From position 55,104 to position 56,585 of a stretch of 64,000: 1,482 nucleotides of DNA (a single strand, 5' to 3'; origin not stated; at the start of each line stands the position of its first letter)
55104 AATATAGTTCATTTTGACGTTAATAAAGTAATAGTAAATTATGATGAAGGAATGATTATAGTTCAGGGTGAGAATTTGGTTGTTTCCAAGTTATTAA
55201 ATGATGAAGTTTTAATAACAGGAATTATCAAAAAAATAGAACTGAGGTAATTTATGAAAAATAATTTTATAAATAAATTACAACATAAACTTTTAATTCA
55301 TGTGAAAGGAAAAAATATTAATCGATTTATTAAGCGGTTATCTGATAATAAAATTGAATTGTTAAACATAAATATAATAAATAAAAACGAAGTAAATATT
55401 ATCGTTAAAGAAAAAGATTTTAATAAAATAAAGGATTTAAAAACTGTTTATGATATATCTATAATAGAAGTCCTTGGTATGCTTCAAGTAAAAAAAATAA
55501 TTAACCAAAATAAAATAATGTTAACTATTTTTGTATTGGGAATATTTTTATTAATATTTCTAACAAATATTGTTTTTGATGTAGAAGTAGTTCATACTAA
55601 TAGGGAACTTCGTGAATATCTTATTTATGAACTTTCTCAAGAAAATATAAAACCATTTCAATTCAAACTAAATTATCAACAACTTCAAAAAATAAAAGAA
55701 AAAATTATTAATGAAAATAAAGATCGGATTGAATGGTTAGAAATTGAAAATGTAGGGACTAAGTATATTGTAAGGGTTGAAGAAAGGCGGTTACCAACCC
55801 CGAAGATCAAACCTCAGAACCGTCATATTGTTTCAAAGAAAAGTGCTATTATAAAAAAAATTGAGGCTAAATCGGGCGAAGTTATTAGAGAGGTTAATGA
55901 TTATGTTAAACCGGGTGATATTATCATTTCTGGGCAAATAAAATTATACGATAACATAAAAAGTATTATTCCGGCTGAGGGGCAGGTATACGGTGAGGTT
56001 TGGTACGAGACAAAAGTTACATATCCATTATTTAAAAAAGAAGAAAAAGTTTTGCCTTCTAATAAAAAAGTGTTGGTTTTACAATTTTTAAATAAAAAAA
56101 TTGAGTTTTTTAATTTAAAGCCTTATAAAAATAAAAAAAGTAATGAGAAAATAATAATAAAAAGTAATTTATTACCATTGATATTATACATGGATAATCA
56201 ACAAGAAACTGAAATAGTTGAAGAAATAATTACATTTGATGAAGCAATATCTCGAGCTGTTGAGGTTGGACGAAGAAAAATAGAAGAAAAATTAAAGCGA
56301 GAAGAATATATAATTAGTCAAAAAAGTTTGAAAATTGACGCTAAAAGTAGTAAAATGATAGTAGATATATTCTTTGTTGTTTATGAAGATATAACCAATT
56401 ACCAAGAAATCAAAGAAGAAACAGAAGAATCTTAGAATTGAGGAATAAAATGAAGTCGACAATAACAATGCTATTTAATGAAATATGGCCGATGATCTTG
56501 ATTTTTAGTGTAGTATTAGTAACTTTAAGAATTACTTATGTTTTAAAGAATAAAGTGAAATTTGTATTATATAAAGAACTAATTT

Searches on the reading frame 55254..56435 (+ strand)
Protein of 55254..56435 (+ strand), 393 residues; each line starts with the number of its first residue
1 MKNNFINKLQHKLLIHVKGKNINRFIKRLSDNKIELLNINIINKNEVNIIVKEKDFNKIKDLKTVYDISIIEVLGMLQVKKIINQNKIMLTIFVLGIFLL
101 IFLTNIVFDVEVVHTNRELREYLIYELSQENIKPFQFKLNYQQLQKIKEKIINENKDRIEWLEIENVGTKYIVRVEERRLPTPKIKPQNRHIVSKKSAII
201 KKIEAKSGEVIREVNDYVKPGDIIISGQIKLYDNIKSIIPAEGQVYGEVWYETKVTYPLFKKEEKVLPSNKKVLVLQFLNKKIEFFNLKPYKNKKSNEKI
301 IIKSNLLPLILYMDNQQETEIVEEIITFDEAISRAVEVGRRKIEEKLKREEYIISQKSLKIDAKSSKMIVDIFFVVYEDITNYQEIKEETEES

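Call 50: search_protein_families(library=ncbifam, proteins=[window:55254-56435:+], max_evalue=0.001)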
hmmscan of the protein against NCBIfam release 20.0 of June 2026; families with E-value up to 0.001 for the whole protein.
window:55254-56435:+ (393 aa): 1 family
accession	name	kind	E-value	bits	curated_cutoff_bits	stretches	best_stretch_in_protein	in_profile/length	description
TIGR02876.1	spore_yqfD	equivalog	1.2e-52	179.2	256.7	1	7-381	3-381/382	sporulation protein YqfD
